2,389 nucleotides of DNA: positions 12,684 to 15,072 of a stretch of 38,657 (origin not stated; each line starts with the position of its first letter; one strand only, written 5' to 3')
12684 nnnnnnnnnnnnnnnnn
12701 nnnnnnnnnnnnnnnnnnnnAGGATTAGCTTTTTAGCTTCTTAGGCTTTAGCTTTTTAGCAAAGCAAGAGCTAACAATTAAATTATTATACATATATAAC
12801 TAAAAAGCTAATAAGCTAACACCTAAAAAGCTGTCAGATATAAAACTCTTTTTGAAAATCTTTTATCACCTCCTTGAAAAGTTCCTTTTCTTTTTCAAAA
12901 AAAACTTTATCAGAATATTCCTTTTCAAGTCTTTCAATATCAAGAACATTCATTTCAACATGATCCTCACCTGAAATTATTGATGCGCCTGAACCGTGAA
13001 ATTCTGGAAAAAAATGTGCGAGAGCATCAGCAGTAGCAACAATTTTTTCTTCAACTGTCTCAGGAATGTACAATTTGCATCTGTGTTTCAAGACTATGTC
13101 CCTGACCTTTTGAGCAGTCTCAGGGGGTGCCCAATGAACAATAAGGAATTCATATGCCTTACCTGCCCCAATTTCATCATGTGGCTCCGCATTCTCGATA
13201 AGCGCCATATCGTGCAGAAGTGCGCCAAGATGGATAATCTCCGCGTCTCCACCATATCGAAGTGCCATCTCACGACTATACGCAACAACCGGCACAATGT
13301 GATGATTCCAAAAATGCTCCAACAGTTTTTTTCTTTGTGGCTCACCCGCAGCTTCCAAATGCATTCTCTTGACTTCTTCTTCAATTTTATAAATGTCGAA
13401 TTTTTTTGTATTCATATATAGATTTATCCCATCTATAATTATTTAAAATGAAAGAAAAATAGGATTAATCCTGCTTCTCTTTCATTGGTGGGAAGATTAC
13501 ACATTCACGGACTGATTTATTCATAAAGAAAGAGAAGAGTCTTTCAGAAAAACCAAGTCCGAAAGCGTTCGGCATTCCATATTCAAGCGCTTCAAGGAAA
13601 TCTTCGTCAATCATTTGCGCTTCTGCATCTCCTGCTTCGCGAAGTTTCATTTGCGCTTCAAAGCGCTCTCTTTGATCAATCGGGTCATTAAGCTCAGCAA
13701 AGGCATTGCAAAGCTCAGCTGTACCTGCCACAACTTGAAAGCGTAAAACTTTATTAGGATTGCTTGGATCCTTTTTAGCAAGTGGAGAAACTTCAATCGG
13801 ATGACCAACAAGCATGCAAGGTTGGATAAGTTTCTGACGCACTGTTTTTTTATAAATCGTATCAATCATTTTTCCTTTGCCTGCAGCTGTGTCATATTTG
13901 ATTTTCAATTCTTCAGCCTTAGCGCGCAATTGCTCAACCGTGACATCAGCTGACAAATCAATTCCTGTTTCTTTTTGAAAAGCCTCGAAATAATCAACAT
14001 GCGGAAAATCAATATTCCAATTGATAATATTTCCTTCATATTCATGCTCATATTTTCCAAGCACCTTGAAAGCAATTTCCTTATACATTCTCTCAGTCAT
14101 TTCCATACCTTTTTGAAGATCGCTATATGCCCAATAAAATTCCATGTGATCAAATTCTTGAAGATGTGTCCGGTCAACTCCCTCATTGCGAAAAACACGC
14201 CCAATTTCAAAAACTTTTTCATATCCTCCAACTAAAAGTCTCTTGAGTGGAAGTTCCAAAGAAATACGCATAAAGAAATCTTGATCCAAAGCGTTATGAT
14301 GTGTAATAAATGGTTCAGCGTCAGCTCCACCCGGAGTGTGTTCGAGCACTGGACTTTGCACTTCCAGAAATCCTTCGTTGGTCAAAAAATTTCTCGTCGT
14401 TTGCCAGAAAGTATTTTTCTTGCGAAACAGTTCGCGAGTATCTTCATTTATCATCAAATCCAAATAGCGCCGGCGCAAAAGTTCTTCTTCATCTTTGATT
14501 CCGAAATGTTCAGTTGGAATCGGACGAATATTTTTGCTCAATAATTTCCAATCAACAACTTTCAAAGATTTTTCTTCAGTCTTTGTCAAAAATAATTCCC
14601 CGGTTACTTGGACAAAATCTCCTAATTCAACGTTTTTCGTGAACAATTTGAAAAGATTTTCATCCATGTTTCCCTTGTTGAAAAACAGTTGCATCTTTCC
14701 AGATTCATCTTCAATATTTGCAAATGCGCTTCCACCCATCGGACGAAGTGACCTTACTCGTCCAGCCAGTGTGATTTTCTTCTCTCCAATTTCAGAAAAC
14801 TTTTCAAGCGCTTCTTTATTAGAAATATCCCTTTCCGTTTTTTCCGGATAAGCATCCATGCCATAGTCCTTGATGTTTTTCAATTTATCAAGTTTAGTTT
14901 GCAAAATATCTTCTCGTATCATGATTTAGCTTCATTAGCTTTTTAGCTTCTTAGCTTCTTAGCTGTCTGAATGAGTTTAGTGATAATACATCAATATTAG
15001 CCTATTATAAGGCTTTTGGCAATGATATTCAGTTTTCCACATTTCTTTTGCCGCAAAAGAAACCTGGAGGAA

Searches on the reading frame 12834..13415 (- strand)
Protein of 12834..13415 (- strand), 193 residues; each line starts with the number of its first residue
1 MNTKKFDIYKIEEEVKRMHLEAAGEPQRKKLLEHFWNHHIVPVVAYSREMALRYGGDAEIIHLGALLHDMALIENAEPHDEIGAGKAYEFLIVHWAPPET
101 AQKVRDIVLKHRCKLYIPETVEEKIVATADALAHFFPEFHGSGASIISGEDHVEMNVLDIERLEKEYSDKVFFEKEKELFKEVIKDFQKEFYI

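Call 60: search_protein_families(library=pfam, proteins=[window:12834-13415:-])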
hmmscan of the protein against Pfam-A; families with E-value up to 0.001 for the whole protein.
window:12834-13415:- (193 aa): 1 family
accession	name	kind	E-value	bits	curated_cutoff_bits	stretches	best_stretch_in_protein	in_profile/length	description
PF01966.28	HD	-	1.4e-09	38.7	22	1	39-133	4-114/116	HD domain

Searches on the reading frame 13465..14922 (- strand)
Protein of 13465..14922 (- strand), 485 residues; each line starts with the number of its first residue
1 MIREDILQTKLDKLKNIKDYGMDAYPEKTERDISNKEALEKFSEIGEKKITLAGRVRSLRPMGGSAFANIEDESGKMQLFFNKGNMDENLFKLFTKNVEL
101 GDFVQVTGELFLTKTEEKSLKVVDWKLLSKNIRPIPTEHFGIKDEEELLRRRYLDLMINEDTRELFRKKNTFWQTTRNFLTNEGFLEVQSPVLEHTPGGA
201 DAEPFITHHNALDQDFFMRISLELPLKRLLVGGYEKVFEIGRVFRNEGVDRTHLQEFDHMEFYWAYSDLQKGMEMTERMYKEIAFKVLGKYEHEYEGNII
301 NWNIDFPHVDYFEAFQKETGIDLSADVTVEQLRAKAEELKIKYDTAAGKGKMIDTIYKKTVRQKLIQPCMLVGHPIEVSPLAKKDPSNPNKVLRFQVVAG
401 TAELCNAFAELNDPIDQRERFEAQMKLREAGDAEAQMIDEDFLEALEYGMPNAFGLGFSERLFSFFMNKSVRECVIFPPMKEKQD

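Call 60: search_protein_families(library=pfam, proteins=[window:13465-14922:-])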
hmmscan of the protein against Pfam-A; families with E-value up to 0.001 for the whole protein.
window:13465-14922:- (485 aa): 3 families
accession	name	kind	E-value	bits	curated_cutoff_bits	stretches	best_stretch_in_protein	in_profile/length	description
PF00152.25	tRNA-synt_2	-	2.6e-63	214.4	25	1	144-480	1-307/308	tRNA synthetases class II (D, K and N)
PF01336.31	tRNA_anti-codon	-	1.2e-14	54.4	27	1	50-128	1-75/75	OB-fold nucleic acid binding domain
PF01409.25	tRNA-synt_2d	-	1e-05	25.6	19.8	1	236-284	104-155/246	tRNA synthetases class II core domain (F)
